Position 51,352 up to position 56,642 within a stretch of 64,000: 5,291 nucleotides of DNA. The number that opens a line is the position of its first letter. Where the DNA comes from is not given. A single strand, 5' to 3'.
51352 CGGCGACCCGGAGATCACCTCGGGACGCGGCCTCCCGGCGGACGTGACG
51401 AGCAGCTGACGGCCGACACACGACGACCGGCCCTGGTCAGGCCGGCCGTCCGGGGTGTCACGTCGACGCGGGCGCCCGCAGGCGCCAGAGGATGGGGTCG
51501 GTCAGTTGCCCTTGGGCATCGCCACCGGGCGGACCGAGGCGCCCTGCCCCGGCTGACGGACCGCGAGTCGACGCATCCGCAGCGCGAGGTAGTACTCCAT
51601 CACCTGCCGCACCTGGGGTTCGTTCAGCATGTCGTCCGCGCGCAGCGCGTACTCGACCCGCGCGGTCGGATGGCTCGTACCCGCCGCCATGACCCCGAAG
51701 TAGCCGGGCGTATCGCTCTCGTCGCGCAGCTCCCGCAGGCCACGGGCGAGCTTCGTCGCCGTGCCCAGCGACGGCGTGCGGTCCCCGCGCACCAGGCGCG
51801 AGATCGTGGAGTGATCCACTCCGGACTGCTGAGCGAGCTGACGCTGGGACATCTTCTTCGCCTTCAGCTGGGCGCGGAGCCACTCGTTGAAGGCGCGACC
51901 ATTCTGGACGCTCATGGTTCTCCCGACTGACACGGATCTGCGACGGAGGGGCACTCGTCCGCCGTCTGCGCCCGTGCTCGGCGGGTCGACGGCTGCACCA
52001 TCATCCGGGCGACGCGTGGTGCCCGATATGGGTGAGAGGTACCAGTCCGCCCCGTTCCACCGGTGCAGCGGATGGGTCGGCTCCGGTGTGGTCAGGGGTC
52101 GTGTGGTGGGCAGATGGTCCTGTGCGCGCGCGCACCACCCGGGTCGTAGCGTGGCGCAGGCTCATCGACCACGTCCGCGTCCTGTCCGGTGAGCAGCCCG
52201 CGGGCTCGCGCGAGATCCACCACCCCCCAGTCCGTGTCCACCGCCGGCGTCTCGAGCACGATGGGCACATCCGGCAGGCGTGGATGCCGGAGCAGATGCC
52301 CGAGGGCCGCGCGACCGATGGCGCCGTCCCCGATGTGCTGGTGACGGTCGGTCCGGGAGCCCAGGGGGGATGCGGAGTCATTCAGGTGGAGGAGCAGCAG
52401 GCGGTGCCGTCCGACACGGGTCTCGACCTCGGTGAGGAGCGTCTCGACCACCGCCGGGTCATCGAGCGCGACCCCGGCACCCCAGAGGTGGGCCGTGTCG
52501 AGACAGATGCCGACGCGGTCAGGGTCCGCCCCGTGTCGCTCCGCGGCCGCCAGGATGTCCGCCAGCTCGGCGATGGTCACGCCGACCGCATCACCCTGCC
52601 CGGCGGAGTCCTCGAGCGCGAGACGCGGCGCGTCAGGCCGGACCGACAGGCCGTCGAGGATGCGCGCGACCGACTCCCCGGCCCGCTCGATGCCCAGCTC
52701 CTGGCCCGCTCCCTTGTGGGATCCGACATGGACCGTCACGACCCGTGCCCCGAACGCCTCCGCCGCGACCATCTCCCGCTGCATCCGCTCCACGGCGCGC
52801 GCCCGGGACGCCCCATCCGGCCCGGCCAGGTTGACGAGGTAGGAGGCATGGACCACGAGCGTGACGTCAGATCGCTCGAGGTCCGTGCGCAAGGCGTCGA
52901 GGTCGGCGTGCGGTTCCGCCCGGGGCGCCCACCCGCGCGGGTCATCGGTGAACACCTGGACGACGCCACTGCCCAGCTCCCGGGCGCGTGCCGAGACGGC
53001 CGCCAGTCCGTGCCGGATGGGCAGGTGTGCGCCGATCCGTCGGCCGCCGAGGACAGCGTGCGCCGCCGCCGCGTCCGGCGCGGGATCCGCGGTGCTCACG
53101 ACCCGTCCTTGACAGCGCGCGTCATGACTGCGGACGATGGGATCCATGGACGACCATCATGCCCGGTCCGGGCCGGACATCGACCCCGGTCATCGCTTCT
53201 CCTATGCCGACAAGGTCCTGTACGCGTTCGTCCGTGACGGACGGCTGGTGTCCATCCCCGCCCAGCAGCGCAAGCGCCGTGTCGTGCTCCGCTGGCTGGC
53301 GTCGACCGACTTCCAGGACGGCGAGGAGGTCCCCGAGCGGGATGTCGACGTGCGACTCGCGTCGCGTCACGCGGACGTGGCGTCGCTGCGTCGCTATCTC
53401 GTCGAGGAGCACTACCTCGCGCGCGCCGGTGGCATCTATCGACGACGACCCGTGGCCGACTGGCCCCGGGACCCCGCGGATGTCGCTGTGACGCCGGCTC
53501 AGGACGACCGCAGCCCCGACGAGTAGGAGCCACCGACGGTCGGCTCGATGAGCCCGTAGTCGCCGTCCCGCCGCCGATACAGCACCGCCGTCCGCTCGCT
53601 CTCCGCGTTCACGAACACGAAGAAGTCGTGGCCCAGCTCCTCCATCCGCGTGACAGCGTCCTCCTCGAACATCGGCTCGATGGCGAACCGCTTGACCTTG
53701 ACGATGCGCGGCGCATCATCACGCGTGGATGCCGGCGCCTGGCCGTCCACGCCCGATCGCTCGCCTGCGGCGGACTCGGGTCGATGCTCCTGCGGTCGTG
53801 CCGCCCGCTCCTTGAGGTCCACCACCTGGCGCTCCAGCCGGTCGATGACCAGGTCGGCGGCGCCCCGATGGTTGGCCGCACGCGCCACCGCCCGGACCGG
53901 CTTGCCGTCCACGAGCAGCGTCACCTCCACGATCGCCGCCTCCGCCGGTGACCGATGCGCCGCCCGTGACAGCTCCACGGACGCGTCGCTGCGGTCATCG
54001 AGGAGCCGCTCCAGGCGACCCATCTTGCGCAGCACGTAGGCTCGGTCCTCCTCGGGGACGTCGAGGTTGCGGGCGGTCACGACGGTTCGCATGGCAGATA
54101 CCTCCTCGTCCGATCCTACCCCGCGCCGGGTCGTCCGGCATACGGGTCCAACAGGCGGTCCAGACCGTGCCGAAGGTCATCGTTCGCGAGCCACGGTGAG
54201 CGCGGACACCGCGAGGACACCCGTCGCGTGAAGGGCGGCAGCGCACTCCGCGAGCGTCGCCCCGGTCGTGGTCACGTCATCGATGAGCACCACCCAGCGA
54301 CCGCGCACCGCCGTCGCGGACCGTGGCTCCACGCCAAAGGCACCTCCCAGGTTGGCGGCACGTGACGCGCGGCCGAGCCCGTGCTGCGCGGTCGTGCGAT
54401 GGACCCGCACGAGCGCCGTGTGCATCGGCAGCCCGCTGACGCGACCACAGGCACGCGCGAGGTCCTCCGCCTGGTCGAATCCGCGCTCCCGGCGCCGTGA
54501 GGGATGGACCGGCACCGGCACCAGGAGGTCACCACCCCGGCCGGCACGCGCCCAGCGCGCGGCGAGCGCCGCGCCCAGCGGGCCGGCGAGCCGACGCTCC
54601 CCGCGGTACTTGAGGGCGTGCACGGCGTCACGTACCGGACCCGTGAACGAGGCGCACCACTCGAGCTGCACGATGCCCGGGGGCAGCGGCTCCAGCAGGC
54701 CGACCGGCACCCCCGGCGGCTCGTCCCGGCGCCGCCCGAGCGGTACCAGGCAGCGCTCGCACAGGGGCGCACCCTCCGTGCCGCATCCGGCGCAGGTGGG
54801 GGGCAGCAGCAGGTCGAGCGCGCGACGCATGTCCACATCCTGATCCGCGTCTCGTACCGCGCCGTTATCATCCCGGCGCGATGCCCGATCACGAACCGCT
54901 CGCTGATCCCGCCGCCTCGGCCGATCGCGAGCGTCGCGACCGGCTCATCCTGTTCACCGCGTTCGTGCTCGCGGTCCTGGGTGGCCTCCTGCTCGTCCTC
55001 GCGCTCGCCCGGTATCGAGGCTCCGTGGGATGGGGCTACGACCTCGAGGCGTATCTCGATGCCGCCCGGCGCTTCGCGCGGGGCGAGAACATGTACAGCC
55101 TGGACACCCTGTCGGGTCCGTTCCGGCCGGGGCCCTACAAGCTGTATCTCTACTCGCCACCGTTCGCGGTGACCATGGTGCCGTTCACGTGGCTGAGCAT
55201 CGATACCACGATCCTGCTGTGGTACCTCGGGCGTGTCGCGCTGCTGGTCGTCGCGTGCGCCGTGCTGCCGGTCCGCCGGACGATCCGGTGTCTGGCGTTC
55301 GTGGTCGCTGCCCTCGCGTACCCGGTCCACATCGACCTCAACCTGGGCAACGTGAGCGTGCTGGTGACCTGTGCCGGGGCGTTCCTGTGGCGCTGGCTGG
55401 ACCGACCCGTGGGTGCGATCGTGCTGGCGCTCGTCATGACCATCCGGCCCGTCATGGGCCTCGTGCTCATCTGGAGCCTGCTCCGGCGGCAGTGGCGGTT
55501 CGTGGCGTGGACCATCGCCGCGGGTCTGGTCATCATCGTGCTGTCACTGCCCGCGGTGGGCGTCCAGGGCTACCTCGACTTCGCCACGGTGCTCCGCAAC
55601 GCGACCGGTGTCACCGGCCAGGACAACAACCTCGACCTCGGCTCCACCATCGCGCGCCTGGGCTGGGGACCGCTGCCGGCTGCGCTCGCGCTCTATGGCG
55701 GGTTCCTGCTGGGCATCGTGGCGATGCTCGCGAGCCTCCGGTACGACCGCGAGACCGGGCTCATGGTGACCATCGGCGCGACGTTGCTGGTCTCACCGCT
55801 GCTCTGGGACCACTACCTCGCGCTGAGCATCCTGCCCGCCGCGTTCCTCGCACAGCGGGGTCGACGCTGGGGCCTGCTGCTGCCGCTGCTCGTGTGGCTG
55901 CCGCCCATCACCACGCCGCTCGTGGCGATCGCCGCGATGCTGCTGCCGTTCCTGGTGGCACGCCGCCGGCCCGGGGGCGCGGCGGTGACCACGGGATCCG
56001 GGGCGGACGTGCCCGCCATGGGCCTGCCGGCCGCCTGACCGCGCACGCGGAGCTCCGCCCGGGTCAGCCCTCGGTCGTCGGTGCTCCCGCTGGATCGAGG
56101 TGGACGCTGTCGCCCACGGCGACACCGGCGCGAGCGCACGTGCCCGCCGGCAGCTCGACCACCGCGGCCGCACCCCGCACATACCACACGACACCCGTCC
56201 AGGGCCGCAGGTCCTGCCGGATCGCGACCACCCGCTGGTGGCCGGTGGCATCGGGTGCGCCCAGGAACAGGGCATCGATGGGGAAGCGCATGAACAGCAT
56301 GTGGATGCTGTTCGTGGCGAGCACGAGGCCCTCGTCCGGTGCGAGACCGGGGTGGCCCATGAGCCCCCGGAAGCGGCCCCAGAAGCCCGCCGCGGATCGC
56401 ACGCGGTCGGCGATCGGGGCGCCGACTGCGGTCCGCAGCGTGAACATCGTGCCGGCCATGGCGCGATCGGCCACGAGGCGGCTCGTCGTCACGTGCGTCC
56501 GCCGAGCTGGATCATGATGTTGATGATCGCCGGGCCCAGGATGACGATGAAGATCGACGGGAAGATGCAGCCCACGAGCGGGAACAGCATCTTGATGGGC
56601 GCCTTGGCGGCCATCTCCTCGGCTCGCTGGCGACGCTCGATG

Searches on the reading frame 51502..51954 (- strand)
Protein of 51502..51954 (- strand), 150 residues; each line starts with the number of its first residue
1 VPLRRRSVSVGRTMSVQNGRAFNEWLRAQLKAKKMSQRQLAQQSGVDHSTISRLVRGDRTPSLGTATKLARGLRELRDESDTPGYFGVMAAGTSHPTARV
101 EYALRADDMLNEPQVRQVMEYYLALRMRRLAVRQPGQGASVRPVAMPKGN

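Call 47: search_protein_families(library=pfam, proteins=[window:51502-51954:-], max_evalue=0.001)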
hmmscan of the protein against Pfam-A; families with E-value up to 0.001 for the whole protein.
window:51502-51954:- (150 aa): 4 families
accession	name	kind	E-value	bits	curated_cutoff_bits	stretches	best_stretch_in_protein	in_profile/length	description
PF01381.28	HTH_3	-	1.3e-13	51.2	23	1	26-74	1-49/55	Helix-turn-helix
PF13560.12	HTH_31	-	4.6e-08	33.7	27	1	31-79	11-60/64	Helix-turn-helix domain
PF13443.12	HTH_26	-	1.4e-06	28.9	22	1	26-71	2-48/63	Cro/C1-type HTH DNA-binding domain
PF13936.12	HTH_38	-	1.3e-05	25.3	27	1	28-56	14-42/44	Helix-turn-helix domain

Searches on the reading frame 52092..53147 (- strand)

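Call 47: search_protein_families(library=pfam, proteins=[window:52092-53147:-], max_evalue=0.001)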
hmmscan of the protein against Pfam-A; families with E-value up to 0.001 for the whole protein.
window:52092-53147:- (351 aa): 1 family
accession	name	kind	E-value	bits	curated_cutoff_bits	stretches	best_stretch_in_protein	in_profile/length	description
PF01261.30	AP_endonuc_2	-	3e-43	148.7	31.1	1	53-304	2-233/249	Xylose isomerase-like TIM barrel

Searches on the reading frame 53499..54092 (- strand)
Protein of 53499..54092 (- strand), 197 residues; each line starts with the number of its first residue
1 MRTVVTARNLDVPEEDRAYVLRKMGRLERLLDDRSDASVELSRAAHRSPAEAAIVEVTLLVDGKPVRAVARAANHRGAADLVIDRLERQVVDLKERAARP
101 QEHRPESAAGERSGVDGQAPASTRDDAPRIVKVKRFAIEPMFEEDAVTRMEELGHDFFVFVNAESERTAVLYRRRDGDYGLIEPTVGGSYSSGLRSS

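Call 47: search_protein_families(library=pfam, proteins=[window:53499-54092:-], max_evalue=0.001)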
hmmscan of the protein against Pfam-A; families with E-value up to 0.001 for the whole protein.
window:53499-54092:- (197 aa): 2 families
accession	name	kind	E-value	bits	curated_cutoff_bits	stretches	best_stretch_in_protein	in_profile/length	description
PF16321.10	Ribosom_S30AE_C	-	1.6e-24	85.8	25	1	126-181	2-57/57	Sigma 54 modulation/S30EA ribosomal protein C terminus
PF02482.25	Ribosomal_S30AE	-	3e-14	53.9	23.7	1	4-96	2-86/88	Sigma 54 modulation protein / S30EA ribosomal protein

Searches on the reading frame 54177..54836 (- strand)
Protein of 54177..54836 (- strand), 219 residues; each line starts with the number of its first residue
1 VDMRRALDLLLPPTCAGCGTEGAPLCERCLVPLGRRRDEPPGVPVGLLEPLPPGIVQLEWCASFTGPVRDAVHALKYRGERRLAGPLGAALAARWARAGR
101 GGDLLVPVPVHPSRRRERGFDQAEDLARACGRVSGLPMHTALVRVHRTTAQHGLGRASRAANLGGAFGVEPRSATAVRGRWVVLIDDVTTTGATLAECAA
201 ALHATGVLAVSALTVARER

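Call 47: search_protein_families(library=pfam, proteins=[window:54177-54836:-], max_evalue=0.001)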
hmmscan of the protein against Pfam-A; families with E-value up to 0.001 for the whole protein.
window:54177-54836:- (219 aa): 2 families
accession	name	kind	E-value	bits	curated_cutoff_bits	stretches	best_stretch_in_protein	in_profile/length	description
PF00156.33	Pribosyltran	-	0.0001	22.1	26.3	1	170-216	78-124/158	Phosphoribosyl transferase domain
PF18912.6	DZR_2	-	0.00017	21.8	27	1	6-30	1-28/56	Double zinc ribbon domain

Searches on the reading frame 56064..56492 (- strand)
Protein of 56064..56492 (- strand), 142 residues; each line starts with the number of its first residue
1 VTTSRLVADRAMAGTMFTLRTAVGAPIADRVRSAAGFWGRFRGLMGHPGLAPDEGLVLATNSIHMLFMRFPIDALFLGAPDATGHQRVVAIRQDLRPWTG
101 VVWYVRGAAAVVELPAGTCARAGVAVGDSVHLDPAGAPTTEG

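Call 47: search_protein_families(library=pfam, proteins=[window:56064-56492:-], max_evalue=0.001)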
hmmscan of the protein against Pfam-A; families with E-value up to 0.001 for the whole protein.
window:56064-56492:- (142 aa): 1 family
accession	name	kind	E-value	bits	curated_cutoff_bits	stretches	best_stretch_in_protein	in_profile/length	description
PF02643.20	DUF192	-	2.4e-15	56.9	27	1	31-131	3-95/96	Uncharacterized ACR, COG1430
